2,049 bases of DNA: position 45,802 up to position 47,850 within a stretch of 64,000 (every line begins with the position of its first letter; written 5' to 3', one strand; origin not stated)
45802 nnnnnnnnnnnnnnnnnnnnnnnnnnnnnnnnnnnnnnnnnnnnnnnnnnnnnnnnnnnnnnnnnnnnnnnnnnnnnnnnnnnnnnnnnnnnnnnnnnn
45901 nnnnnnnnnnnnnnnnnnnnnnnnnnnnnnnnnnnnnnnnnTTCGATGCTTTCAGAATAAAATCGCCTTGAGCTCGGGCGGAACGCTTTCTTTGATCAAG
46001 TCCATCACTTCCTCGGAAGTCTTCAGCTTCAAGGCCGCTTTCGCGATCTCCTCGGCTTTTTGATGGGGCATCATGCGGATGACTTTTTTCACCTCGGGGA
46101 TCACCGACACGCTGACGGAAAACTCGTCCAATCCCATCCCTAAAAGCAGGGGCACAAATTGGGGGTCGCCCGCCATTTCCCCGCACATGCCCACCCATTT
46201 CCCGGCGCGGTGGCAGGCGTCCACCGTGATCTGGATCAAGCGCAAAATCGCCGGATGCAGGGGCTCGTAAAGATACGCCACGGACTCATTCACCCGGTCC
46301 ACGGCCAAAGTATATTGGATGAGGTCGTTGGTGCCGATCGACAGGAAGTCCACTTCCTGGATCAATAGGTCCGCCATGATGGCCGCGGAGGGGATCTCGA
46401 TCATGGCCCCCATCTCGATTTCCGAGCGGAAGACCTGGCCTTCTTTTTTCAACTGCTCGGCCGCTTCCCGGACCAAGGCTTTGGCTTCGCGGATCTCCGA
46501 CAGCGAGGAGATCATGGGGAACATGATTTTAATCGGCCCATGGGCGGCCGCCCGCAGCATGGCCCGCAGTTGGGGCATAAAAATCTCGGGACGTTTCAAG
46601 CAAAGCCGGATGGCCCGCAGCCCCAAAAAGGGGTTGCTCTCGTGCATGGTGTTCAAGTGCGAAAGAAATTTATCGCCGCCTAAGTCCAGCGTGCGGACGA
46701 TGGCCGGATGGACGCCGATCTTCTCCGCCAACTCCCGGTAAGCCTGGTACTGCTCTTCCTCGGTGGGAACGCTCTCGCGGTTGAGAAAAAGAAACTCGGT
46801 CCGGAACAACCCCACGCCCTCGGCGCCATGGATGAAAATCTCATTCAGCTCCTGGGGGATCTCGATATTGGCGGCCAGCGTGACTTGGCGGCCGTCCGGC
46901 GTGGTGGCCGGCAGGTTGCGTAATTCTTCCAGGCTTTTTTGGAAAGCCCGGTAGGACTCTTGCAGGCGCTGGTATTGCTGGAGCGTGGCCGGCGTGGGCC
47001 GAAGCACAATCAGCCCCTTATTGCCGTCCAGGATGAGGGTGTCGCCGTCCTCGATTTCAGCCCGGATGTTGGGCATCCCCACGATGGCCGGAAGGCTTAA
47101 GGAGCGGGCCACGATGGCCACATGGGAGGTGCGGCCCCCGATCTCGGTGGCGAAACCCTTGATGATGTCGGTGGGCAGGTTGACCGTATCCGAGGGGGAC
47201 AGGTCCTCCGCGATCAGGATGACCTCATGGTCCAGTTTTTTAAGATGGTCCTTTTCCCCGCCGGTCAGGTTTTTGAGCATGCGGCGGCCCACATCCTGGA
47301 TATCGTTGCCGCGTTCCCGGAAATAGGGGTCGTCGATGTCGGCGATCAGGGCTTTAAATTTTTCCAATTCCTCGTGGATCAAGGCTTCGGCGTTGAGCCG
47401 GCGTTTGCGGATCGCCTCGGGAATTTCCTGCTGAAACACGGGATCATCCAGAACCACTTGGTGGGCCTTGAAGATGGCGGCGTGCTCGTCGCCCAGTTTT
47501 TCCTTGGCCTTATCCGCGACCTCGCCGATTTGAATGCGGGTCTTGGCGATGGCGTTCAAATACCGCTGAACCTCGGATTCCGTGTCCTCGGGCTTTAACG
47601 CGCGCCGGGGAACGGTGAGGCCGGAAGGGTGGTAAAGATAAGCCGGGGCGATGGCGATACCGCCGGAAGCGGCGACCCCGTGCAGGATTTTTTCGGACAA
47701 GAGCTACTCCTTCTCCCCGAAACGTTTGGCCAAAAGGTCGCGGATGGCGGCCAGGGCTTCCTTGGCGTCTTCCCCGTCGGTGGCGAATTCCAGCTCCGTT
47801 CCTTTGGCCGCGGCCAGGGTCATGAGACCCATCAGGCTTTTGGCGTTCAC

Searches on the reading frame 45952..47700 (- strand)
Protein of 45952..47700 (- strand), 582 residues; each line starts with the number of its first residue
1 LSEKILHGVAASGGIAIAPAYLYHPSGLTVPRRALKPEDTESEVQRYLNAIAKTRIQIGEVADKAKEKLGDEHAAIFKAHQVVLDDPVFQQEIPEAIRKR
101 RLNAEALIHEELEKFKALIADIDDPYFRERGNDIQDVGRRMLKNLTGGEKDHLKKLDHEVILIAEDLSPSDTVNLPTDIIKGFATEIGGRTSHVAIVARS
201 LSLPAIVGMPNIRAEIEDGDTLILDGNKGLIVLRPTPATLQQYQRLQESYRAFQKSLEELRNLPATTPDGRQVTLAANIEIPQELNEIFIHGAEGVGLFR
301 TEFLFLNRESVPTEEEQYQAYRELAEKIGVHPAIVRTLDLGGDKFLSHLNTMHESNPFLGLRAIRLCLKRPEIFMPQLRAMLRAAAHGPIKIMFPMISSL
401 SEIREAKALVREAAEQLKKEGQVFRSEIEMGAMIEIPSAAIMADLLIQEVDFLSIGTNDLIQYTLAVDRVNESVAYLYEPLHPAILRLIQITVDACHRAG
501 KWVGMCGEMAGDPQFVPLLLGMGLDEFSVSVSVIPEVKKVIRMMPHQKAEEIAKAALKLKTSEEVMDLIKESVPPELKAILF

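Call 27: search_protein_families(library=pfam, proteins=[window:45952-47700:-], max_evalue=0.0001)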
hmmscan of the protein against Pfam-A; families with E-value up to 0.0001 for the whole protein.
window:45952-47700:- (582 aa): 3 families
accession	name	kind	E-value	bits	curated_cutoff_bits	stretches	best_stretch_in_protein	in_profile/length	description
PF02896.24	PEP-utilizers_C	-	1.4e-118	395.7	22.8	1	256-543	3-290/293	PEP-utilising enzyme, PEP-binding domain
PF05524.18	PEP-utilisers_N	-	5.1e-30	104.5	24.4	1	7-130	1-121/121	PEP-utilising enzyme, N-terminal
PF00391.29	PEP-utilizers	-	6.8e-24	83.7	23.1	1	157-229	2-72/72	PEP-utilising enzyme, mobile domain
